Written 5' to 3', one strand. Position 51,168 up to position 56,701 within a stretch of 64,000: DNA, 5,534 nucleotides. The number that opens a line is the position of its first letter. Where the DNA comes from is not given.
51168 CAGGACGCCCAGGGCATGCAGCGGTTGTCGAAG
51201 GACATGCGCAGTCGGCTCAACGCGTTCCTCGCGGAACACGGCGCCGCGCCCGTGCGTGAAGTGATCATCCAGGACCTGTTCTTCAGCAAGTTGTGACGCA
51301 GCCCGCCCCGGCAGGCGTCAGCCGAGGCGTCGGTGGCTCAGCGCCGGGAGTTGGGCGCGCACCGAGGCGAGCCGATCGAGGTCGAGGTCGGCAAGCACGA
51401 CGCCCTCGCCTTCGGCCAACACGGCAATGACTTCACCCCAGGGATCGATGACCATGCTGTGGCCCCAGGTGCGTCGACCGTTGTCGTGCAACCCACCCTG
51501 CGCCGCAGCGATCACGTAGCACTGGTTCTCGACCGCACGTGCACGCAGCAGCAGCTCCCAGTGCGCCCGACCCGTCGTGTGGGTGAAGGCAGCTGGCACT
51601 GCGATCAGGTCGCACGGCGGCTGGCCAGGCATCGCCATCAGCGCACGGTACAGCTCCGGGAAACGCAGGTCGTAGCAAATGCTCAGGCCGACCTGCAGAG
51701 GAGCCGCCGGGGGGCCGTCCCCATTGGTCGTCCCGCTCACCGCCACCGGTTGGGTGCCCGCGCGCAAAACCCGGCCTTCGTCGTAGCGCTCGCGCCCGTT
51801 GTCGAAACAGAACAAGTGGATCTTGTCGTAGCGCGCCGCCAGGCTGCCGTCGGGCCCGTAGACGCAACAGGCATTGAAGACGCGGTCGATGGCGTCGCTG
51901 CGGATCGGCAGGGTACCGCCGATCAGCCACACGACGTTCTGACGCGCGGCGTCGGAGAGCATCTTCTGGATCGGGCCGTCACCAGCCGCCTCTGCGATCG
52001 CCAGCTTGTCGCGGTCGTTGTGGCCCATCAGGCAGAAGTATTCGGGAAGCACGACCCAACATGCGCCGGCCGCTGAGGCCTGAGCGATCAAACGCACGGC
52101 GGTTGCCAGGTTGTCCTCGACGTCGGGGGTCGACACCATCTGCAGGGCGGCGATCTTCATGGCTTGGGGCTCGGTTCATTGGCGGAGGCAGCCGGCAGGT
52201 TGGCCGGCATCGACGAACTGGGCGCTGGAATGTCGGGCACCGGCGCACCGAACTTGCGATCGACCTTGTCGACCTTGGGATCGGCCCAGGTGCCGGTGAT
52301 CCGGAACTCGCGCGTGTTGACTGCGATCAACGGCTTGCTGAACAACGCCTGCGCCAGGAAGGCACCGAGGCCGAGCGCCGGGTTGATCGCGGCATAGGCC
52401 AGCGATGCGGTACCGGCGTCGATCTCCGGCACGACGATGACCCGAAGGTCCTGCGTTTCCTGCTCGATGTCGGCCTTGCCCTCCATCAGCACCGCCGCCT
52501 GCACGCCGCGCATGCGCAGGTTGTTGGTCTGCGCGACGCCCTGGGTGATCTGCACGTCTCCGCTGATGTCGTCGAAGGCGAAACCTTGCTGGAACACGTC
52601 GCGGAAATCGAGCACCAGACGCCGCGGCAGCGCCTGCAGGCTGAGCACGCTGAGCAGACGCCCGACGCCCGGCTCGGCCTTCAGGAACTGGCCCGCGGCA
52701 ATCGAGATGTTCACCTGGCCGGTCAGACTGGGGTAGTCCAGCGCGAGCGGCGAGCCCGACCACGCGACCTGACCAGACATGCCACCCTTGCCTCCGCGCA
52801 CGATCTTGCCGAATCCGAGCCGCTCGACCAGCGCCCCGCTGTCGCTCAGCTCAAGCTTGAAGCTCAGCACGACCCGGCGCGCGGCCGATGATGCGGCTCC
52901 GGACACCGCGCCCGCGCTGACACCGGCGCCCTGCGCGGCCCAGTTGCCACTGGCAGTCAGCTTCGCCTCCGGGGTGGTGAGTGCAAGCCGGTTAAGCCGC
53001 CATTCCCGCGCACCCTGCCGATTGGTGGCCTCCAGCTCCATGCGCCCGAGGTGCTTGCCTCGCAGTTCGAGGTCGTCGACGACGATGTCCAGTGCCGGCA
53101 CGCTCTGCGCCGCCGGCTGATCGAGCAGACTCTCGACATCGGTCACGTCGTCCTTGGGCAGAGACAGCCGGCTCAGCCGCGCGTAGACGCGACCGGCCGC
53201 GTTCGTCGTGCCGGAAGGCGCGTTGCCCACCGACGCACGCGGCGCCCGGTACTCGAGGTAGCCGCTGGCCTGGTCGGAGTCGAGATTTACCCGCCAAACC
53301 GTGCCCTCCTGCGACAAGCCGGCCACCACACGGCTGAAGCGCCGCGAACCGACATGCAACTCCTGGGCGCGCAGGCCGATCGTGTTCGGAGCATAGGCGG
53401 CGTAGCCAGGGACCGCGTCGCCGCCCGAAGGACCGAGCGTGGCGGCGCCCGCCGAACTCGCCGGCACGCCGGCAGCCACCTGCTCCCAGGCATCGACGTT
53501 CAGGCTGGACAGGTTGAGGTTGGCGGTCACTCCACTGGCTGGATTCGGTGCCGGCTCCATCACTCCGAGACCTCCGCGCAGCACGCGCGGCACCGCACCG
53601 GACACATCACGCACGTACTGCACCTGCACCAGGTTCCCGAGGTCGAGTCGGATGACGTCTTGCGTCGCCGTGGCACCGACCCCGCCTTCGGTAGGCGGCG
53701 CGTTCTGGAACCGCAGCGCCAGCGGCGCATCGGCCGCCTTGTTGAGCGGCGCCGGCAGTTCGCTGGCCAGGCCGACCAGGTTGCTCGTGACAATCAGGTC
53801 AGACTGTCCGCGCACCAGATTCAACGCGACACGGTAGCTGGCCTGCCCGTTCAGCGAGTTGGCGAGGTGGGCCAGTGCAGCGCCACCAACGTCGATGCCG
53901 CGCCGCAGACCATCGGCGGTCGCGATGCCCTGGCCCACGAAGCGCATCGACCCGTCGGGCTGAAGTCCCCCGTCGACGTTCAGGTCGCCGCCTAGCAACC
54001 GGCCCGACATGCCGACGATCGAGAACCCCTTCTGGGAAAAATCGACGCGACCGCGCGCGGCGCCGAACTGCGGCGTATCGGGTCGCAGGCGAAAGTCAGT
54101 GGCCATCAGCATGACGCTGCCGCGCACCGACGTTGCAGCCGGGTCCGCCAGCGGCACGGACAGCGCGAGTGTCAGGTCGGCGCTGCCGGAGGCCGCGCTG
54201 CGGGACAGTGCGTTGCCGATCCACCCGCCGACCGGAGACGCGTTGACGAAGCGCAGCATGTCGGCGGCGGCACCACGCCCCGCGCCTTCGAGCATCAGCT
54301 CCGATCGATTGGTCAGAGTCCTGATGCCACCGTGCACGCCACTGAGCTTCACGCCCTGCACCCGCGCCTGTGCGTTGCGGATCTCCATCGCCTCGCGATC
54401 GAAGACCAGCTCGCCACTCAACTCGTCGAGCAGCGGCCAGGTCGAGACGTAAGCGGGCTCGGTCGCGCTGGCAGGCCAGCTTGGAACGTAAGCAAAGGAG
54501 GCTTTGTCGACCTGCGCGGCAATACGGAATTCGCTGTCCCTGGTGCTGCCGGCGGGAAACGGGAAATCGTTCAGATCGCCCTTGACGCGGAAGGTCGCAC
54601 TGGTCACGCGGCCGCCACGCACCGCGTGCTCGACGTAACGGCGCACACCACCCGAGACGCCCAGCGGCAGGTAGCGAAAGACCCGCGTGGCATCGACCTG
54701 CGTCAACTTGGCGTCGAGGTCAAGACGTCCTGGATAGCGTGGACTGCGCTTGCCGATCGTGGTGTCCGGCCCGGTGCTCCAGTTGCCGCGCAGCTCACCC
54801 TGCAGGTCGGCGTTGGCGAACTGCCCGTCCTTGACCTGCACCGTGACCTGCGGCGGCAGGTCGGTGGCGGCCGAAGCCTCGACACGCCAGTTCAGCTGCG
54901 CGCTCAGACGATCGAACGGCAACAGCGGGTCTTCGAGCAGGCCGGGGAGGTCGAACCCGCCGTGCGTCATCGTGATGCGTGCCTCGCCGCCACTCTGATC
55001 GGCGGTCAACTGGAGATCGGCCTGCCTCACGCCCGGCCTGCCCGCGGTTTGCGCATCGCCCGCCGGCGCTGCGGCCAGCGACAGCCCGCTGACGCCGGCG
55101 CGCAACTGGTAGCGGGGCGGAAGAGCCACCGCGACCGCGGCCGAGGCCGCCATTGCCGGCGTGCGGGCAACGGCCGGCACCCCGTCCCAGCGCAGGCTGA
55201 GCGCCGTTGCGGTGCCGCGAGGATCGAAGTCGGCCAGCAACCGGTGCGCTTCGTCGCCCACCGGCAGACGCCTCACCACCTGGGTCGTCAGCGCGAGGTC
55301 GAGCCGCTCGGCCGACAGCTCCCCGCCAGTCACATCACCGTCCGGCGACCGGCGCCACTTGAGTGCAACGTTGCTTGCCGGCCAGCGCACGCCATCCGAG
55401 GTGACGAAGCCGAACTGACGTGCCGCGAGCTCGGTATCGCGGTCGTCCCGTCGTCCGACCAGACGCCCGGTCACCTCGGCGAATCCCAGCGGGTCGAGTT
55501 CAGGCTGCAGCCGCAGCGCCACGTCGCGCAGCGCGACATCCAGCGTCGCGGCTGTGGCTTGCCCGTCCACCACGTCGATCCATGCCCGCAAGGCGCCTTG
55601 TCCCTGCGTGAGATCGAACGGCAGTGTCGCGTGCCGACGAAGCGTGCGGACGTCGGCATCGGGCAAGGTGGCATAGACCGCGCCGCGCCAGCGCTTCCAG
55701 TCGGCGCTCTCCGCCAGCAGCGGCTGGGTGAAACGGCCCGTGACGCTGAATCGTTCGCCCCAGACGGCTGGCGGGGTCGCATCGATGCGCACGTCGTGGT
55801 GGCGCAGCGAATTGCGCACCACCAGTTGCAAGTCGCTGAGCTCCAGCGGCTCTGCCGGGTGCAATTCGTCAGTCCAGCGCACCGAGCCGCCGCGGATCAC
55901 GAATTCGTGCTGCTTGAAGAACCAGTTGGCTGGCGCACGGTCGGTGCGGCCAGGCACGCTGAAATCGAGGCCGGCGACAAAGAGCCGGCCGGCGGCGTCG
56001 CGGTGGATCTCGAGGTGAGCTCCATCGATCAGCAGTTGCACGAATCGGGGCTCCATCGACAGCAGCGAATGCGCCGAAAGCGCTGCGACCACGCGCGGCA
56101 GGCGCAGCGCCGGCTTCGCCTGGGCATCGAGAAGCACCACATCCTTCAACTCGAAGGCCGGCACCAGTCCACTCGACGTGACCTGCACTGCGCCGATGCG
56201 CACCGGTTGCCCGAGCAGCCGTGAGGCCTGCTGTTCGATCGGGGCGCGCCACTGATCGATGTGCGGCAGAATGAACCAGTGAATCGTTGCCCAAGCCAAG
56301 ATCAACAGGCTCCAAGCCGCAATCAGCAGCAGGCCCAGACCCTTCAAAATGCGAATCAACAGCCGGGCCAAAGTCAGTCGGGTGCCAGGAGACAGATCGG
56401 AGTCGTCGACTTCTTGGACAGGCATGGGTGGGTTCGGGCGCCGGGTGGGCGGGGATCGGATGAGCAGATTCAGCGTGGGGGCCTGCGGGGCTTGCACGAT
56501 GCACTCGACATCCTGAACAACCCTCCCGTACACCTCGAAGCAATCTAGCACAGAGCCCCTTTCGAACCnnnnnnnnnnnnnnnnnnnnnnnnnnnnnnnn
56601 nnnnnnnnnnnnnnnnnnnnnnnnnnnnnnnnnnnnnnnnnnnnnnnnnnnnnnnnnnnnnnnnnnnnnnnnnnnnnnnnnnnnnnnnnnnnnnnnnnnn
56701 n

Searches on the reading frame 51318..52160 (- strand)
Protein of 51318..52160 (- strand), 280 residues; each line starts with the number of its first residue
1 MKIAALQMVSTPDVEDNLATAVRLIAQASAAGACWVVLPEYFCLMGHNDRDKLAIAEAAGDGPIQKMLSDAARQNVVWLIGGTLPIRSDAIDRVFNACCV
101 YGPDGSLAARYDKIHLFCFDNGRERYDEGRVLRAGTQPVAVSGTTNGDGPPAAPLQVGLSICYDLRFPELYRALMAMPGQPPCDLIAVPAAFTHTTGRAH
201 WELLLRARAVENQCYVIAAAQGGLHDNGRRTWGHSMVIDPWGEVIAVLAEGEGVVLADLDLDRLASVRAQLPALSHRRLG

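Call 52: search_protein_families(library=pfam, proteins=[window:51318-52160:-], max_evalue=0.000001)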
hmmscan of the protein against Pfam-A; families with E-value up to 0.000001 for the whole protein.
window:51318-52160:- (280 aa): 1 family
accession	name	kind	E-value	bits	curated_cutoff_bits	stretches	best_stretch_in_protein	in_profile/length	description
PF00795.27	CN_hydrolase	-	9.8e-58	195.9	23.2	1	2-268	1-255/256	Carbon-nitrogen hydrolase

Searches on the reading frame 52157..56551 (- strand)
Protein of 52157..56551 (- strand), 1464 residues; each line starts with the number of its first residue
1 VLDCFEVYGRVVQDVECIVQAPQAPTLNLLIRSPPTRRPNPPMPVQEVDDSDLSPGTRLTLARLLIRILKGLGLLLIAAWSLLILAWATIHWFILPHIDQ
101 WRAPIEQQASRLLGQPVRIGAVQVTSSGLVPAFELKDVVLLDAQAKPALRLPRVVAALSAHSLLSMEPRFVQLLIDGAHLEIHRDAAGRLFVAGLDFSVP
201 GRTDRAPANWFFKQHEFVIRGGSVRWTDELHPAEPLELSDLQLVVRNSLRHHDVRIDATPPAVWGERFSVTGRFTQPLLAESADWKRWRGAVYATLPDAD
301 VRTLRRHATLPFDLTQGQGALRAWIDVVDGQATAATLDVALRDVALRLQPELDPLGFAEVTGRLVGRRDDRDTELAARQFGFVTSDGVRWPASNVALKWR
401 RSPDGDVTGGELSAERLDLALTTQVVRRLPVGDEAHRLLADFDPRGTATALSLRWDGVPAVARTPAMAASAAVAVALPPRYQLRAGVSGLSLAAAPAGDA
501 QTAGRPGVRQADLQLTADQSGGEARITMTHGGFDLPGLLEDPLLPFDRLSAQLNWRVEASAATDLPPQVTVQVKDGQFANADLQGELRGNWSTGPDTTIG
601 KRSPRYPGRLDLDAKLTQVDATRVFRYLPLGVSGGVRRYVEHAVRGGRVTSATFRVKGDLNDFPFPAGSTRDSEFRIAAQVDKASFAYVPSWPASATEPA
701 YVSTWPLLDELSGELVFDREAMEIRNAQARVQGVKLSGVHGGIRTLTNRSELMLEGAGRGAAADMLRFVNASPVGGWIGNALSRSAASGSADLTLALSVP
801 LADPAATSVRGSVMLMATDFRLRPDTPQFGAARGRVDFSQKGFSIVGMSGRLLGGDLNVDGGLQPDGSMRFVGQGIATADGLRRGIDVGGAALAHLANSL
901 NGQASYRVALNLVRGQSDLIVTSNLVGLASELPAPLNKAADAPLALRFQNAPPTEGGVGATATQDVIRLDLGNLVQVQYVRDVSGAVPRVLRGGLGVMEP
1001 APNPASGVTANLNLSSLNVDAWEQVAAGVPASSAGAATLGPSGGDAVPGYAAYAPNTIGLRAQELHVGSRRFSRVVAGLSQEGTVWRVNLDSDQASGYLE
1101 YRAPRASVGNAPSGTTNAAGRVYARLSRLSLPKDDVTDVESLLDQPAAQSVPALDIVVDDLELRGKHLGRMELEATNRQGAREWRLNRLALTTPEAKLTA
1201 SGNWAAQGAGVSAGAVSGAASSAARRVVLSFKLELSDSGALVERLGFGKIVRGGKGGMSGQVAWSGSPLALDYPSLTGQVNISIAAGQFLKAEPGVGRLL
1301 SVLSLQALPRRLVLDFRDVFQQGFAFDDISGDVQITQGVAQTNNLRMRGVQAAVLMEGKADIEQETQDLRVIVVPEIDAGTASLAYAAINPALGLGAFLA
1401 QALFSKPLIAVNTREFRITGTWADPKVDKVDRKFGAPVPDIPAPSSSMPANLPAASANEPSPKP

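Call 52: search_protein_families(library=pfam, proteins=[window:52157-56551:-], max_evalue=0.000001)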
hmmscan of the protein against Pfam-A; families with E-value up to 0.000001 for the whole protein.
window:52157-56551:- (1464 aa): 2 families
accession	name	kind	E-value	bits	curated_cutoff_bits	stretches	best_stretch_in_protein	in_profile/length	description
PF13116.12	YhdP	-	9.9e-235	782.7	46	1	65-1427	4-1224/1224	YhdP protein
PF05359.17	DUF748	-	1.6e-12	46.8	50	1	81-348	22-279/1037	Domain of Unknown Function (DUF748)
